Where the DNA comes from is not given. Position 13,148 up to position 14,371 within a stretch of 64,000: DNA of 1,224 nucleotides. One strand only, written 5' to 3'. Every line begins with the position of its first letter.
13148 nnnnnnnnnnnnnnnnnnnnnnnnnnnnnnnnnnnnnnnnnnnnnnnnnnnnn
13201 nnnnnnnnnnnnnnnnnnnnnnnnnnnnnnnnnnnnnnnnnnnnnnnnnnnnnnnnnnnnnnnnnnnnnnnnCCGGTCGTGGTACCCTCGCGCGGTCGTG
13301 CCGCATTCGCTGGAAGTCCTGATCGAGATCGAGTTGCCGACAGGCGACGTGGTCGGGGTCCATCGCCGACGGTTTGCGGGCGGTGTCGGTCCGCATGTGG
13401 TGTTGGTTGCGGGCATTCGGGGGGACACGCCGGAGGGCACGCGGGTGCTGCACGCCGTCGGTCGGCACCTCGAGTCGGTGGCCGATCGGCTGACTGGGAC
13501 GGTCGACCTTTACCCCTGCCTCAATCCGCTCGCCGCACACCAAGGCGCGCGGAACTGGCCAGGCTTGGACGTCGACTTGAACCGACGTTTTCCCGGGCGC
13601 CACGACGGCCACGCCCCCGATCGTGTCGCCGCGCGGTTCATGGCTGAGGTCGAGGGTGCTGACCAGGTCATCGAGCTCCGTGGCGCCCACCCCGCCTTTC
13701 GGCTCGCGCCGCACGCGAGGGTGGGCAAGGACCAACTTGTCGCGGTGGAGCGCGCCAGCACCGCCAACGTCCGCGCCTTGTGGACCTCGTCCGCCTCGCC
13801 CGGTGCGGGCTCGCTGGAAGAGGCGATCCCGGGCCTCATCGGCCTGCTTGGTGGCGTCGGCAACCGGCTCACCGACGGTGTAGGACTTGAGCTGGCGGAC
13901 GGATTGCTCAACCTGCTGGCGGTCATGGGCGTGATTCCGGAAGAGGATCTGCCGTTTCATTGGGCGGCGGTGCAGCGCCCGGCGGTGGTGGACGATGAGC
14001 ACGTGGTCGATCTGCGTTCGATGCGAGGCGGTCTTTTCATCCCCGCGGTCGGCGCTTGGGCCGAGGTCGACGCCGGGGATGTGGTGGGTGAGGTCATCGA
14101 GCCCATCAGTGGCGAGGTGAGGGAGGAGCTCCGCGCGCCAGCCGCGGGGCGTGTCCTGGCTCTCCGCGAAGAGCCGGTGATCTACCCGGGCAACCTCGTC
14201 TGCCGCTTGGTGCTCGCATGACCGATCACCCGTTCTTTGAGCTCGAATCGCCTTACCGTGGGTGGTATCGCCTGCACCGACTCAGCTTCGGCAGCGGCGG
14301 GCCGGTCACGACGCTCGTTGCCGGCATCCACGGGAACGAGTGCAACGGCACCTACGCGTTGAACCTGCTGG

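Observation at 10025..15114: Cluster of apparent pseudoenzymes: degenerate biotin-carboxylase-like ATP-grasp protein plus three AstE/AspA (M14-like) paralogs with progressively eroded metal sites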

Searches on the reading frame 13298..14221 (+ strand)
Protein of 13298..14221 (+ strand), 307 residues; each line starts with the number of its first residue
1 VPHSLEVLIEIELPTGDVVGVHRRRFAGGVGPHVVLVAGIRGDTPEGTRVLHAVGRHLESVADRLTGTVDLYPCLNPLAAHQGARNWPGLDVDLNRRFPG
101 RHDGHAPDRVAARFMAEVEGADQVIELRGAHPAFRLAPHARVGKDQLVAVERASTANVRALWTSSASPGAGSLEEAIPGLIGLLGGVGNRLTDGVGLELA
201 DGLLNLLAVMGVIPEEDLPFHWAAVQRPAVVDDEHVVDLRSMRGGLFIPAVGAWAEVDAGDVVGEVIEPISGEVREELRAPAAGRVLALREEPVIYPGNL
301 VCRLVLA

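Call 3: search_protein_families(library=pfam, proteins=[window:13298-14221:+], max_evalue=0.01)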
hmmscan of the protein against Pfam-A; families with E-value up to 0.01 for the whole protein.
window:13298-14221:+ (307 aa): 2 families
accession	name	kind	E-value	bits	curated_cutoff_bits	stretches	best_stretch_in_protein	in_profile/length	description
PF24827.1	AstE_AspA_cat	-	4.5e-11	43.1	25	1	31-173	2-151/192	Succinylglutamate desuccinylase/Aspartoacylase catalytic domain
PF17033.10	Peptidase_M99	-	0.002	18.1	27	1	31-99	36-97/267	Carboxypeptidase controlling helical cell shape catalytic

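Call 4: search_protein_families(library=ncbifam, proteins=[window:13298-14221:+], max_evalue=0.01)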
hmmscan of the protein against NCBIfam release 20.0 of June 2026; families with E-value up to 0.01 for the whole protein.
window:13298-14221:+ (307 aa): 2 families
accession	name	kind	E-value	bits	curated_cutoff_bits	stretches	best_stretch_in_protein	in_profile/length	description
TIGR02994.1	ectoine_eutE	equivalog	1.1e-09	37.8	402.7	1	28-145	44-160/325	N(2)-acetyl-L-2,4-diaminobutanoate deacetylase DoeB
NF007897.0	PRK10602.1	equivalog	0.0089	15.1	157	0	35-124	43-125/237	murein tripeptide amidase MpaA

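Call 21: find_homologous_proteins(query=window:13298-14221:+, max_evalue=0.00001)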
Query window:13298-14221:+ (307 aa): 247 proteins with E <= 0.00001 among 8000 candidates; the best 120 are listed.
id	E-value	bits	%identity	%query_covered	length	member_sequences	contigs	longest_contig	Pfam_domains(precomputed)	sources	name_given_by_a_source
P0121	6.5e-197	671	100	100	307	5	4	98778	PF24827.2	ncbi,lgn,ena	-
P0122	7.2e-146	504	76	98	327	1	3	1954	PF24827.2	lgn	-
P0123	9.4e-142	490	74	100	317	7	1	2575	PF24827.2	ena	-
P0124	1.3e-136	473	69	99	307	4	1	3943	PF24827.2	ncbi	-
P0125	4.6e-135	468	69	99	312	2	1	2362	PF24827.2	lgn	-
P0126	6.4e-135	468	68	99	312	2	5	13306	PF24827.2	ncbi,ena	-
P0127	6.8e-128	445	67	99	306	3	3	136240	PF24827.2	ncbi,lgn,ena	-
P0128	8.6e-128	444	66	99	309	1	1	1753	PF24827.2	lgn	-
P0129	6.1e-127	442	66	100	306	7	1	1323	PF24827.2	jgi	-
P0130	2.0e-126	440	67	99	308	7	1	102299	PF24827.2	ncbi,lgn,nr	ncbi:MAG: succinylglutamate desuccinylase/aspartoacylase family protein [Pseudomonadota bacterium]|n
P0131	1.1e-125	438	65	100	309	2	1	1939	PF24827.2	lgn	-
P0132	1.2e-125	437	68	99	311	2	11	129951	-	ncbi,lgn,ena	-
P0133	3.8e-124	432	66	98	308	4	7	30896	PF24827.2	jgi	jgi:predicted deacylase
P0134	5.2e-124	432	65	100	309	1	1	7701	PF24827.2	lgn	-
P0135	1.9e-123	430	64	100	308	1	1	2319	PF24827.2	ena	-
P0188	4.4e-106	373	65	88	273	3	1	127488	PF24827.2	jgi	jgi:predicted deacylase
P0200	3.4e-100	354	55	98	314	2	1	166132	PF24827.2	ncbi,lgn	-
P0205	3.4e-99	350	56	98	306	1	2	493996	PF24827.2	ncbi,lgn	-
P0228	4.1e-96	340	53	99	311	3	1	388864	PF24827.2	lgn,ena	-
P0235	2.1e-95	338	55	99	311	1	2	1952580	PF24827.2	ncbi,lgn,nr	ncbi:MAG: succinylglutamate desuccinylase/aspartoacylase family protein [Alphaproteobacteria bacteri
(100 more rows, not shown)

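Call 22: find_encoding_contigs(protein=P0235, flank=8000, max_places=1)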
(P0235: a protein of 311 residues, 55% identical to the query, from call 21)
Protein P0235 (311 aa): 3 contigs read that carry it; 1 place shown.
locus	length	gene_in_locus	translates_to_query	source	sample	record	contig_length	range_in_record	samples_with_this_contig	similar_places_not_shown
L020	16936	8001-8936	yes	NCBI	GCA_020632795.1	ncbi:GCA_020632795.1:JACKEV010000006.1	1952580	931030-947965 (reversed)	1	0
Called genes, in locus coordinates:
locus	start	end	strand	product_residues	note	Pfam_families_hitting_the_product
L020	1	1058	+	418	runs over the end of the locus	PF00108:Thiolase_N, PF02803:Thiolase_C, PF22691:Thiolase_C_1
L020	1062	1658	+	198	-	-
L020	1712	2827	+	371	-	-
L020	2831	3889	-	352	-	-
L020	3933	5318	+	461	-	PF07610:DUF1573 (faint), PF15780:ASH (faint), PF22544:HYDIN_VesB_CFA65-like_Ig (weak), PF22073:Cep192_D4 (faint)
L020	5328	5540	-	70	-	PF19135:DUF5818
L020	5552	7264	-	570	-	PF00082:Peptidase_S8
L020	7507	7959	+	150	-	-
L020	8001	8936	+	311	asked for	PF24827:AstE_AspA_cat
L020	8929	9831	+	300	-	PF24827:AstE_AspA_cat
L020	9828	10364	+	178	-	PF01470:Peptidase_C15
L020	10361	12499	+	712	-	PF13424:TPR_12 (faint), PF13432:TPR_16 (weak)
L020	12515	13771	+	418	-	-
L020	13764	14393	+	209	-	PF13489:Methyltransf_23, PF01209:Ubie_methyltran (weak), PF13847:Methyltransf_31, PF08241:Methyltransf_11, PF08242:Methyltransf_12, PF13649:Methyltransf_25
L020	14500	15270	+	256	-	-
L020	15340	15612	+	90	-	-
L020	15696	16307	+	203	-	PF04381:RdgC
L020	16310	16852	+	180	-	-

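Call 23: find_encoding_contigs(protein=P0205, flank=8000, max_places=1)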
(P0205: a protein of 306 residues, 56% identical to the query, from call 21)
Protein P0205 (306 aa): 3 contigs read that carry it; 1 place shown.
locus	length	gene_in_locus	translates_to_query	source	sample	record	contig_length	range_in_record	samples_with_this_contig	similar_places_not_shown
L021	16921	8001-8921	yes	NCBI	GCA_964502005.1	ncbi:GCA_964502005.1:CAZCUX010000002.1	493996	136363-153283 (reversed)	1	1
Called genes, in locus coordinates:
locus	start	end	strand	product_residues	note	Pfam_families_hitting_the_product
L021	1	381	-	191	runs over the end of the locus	PF11845:Tll0287-like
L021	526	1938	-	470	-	PF00989:PAS (weak), PF13426:PAS_9 (weak), PF00158:Sigma54_activat, PF14532:Sigma54_activ_2, PF07728:AAA_5 (weak), PF25601:AAA_lid_14, PF02954:HTH_8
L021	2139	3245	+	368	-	PF00753:Lactamase_B, PF00581:Rhodanese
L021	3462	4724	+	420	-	PF00108:Thiolase_N, PF02803:Thiolase_C, PF22691:Thiolase_C_1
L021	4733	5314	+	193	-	-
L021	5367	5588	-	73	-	-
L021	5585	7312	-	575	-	PF00082:Peptidase_S8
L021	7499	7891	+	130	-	-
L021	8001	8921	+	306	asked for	PF24827:AstE_AspA_cat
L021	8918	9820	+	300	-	PF24827:AstE_AspA_cat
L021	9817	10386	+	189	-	PF01470:Peptidase_C15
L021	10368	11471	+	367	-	-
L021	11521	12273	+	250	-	PF02517:Rce1-like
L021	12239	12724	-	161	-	PF08534:Redoxin, PF00578:AhpC-TSA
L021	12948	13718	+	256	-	-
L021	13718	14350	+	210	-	PF04381:RdgC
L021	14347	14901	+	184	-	-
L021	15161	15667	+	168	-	-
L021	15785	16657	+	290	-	PF00753:Lactamase_B (weak), PF12706:Lactamase_B_2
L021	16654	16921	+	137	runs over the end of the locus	-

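Call 24: find_encoding_contigs(protein=P0228, flank=8000, max_places=1)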
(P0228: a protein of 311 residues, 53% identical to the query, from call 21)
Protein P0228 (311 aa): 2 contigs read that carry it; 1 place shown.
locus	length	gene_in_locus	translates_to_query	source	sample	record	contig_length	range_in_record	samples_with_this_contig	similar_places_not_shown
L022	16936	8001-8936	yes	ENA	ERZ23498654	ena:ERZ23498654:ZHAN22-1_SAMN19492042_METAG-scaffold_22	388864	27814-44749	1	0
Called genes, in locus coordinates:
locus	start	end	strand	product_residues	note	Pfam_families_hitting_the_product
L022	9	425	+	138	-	PF10604:Polyketide_cyc2 (weak), PF08327:AHSA1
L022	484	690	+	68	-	PF01084:Ribosomal_S18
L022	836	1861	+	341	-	PF01571:GCV_T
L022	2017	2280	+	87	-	PF13384:HTH_23 (weak), PF13518:HTH_28 (faint)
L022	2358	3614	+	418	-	PF00108:Thiolase_N, PF00109:ketoacyl-synt (faint), PF22691:Thiolase_C_1, PF02803:Thiolase_C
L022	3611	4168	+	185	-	-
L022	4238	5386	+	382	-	PF00656:Peptidase_C14 (weak)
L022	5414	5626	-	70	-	PF19135:DUF5818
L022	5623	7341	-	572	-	PF00082:Peptidase_S8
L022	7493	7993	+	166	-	-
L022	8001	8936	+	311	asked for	PF24827:AstE_AspA_cat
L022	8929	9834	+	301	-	PF24827:AstE_AspA_cat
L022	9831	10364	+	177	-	PF01470:Peptidase_C15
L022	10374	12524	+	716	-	PF13432:TPR_16 (weak), PF13424:TPR_12 (weak)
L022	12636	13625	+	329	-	-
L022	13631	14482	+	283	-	-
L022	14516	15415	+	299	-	PF00990:GGDEF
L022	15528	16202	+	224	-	-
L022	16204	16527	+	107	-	-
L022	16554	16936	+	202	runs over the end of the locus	PF04381:RdgC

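Call 31: search_protein_families(library=pfam, proteins=[L020:7507-7959:+, L020:12515-13771:+, L021:10368-11471:+, L020:9828-10364:+], max_evalue=0.05)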
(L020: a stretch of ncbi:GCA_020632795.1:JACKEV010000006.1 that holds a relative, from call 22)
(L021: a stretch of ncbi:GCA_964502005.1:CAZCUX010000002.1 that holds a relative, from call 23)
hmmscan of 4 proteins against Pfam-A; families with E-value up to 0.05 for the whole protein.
L020:7507-7959:+ (150 aa): 0 families

L020:12515-13771:+ (418 aa): 1 family
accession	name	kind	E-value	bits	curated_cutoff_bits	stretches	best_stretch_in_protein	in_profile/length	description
PF16808.10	PKcGMP_CC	-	0.00069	19.6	35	1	169-192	9-32/35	Coiled-coil N-terminus of cGMP-dependent protein kinase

L021:10368-11471:+ (367 aa): 3 families
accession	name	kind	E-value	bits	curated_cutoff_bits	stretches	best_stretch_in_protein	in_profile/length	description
PF10087.14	DUF2325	-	0.00011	22.7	33.6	1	267-319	2-54/94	Uncharacterized protein conserved in bacteria (DUF2325)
PF01713.27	Smr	-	0.0086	16.7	25.7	0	246-290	9-56/77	Smr domain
PF08614.16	ATG16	-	0.023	15.3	33.7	1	59-149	43-122/200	Autophagy protein 16 (ATG16)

L020:9828-10364:+ (178 aa): 1 family
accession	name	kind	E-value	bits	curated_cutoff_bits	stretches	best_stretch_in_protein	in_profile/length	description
PF01470.22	Peptidase_C15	-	6.5e-19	69.2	22.7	1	2-155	3-168/204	Pyroglutamyl peptidase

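Call 36: find_encoding_contigs(protein=P0132, flank=7000, max_places=1)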
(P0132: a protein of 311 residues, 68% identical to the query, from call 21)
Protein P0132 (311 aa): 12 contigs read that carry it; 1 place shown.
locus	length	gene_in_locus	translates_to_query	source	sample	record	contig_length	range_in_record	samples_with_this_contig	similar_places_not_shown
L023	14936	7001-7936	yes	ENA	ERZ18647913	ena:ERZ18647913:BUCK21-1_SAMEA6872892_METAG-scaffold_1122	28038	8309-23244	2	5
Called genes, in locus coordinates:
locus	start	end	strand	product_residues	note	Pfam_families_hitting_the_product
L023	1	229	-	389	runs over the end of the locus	PF00155:Aminotran_1_2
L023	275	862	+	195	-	-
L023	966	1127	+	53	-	-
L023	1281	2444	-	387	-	PF01676:Metalloenzyme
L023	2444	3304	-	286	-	PF01791:DeoC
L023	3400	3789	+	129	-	-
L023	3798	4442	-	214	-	PF00849:PseudoU_synth_2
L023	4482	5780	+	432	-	PF00289:Biotin_carb_N, PF02786:CPSase_L_D2, PF02785:Biotin_carb_C (weak)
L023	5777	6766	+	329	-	PF03781:FGE-sulfatase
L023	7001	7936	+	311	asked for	-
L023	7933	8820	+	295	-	PF24827:AstE_AspA_cat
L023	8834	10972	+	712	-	PF13424:TPR_12 (faint)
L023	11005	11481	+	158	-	PF04264:YceI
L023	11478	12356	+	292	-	PF00561:Abhydrolase_1 (faint), PF12146:Hydrolase_4, PF00326:Peptidase_S9 (weak)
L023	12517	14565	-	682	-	PF05649:Peptidase_M13_N, PF01431:Peptidase_M13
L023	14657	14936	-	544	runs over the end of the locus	-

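Call 37: find_encoding_contigs(protein=P0188, flank=7000, max_places=1)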
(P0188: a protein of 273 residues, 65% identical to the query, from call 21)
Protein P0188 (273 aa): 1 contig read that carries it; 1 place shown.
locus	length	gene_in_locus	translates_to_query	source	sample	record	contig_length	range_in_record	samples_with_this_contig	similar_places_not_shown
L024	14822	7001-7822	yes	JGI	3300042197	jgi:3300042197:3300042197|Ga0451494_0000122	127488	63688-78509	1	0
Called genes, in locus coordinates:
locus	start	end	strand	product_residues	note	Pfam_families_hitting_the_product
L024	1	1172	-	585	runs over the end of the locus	PF00069:Pkinase, PF07714:PK_Tyr_Ser-Thr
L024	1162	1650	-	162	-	-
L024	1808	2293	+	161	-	PF00355:Rieske, PF13806:Rieske_2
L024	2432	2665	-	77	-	PF00830:Ribosomal_L28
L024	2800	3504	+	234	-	-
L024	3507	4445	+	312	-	PF24827:AstE_AspA_cat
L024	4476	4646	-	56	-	-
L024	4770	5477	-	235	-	PF10728:DUF2520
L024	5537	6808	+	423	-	PF00289:Biotin_carb_N, PF02786:CPSase_L_D2, PF02785:Biotin_carb_C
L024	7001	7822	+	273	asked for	PF24827:AstE_AspA_cat (weak)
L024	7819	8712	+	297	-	PF24827:AstE_AspA_cat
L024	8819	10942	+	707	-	-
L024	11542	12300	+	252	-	-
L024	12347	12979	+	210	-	PF13489:Methyltransf_23, PF01209:Ubie_methyltran, PF13847:Methyltransf_31, PF08241:Methyltransf_11, PF08242:Methyltransf_12, PF13649:Methyltransf_25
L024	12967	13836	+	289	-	-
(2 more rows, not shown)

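Call 38: find_encoding_contigs(protein=P0200, flank=7000, max_places=1)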
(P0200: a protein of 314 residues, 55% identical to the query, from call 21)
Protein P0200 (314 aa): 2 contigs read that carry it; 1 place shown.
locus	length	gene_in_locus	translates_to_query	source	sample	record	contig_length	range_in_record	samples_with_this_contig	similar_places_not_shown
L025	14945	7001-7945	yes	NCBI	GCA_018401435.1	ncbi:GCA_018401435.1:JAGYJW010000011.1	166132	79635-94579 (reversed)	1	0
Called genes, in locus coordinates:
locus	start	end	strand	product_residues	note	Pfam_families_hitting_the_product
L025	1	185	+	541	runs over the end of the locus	PF25323:6TM_PilS, PF00512:HisKA, PF02518:HATPase_c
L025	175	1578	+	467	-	PF00072:Response_reg, PF00158:Sigma54_activat, PF14532:Sigma54_activ_2, PF07728:AAA_5, PF25601:AAA_lid_14, PF02954:HTH_8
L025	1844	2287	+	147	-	PF07963:N_methyl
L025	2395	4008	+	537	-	-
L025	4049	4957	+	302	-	-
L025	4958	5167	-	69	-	PF19135:DUF5818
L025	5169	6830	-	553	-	PF00082:Peptidase_S8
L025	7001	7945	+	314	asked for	PF24827:AstE_AspA_cat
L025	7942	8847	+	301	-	PF24827:AstE_AspA_cat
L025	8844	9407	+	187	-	PF01470:Peptidase_C15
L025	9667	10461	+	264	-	-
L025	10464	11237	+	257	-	PF02517:Rce1-like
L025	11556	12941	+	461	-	PF09423:PhoD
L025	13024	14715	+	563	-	PF11617:Cu-binding_MopE, PF13540:RCC1_2 (weak)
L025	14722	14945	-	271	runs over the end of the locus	-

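Call 66: search_solved_structures(query=window:13298-14221:+, max_evalue=0.01, show_alignments=2)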
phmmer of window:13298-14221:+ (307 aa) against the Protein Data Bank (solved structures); distinct sequences matched with E-value up to 0.01: 8.
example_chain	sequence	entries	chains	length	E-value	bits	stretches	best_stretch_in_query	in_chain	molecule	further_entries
2qj8_A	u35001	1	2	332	7.7e-13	51.9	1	29-295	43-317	Mlr6093 protein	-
6twm_A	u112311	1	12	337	2.9e-09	40.2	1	27-300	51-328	N-acetyl-L-2,4-diaminobutyric acid deacetylase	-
6twl_A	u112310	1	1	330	3.9e-09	39.8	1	27-300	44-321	N-acetyl-L-2,4-diaminobutyric acid deacetylase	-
3na6_A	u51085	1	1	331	3.9e-06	29.9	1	28-293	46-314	Succinylglutamate desuccinylase/aspartoacylase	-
3cdx_A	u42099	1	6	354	6.3e-06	29.2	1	28-265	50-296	Succinylglutamatedesuccinylase/aspartoacylase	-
4q6m_A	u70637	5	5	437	0.0049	19.7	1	31-105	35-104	Conserved hypothetical secreted protein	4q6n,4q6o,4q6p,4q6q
3fmc_A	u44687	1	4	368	0.0062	19.4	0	12-84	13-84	Putative succinylglutamate desuccinylase / aspartoacylase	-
4wck_A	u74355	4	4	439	0.0077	19.1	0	31-101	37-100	Conserved hypothetical secreted protein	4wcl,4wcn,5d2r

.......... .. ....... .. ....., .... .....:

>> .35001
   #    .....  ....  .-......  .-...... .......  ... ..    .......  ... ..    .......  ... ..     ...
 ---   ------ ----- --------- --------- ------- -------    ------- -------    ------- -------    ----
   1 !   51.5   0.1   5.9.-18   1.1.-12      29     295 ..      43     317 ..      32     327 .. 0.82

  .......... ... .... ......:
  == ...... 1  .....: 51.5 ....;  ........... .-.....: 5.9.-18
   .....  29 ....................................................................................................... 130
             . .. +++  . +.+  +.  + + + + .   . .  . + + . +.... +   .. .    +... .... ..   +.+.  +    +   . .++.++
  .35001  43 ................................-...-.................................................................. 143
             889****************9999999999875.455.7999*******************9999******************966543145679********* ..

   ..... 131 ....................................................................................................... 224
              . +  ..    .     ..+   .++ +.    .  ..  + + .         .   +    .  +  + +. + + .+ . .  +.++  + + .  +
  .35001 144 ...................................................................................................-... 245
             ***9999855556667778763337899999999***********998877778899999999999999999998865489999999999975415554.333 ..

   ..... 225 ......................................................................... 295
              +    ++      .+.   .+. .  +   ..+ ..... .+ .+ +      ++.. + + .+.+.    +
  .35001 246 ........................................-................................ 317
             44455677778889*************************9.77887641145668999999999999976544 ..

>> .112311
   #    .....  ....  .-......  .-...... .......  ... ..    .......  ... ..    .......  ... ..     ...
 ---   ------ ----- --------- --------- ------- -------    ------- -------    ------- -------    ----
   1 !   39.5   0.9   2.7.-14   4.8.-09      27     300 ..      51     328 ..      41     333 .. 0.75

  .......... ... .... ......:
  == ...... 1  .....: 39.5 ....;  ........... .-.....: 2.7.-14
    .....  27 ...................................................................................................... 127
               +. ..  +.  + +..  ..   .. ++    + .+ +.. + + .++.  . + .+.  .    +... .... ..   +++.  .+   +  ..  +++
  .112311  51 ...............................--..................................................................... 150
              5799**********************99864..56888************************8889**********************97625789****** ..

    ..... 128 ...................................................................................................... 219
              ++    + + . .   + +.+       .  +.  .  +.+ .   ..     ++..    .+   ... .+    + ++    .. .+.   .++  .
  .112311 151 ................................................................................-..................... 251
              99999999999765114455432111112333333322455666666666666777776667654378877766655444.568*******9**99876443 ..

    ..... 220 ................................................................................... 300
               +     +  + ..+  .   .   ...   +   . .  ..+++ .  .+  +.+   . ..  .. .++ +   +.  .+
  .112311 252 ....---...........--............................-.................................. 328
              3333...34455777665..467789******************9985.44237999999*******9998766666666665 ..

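Call 72: search_protein_families(library=pfam, proteins=[L023:5777-6766:+], max_evalue=0.001)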
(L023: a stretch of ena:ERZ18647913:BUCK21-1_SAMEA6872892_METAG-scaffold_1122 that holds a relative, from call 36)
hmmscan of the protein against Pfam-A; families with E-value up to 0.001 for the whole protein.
L023:5777-6766:+ (329 aa): 1 family
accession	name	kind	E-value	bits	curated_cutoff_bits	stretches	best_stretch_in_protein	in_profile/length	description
PF03781.23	FGE-sulfatase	-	9.2e-41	140.6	23.3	1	59-326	3-255/255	Sulfatase-modifying factor enzyme 1-like domain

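Call 79: predict_structure(alignment_id=A6)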
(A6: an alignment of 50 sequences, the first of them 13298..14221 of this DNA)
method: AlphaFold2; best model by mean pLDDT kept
length: 307 residues; sequences in the alignment: 50
mean_pLDDT: 90.5   pTM: 0.90
mean pLDDT of the five models: 90.5, 89.9, 89.3, 88.7, 88.2
residues with pLDDT >= 90: 230; 70-90: 53; 50-70: 16; < 50: 8
segments of 3 or more residues with pLDDT < 50: 81-86
pLDDT, mean of each block of 10 residues (from residue 1): 89 83 94 95 77 96 97 81 48 81 91 96 93 91 97 95 94 95 86 85 96 95 89 97 96 97 97 98 97 91 94
secondary structure, 60 per line:
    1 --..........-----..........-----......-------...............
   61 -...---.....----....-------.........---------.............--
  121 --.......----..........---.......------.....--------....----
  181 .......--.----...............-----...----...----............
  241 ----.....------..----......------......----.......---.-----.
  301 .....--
elements in order: E3-12 E18-27 E33-38 H46-60 E68-72 H77-80 H88-96 H106-118 E123-129 E134-143 H147-153 E160-164 H173-176 E181-187 H195-209 E229-232 E236-240 E245-249 E262-267 E274-279 E284-290 E300-305
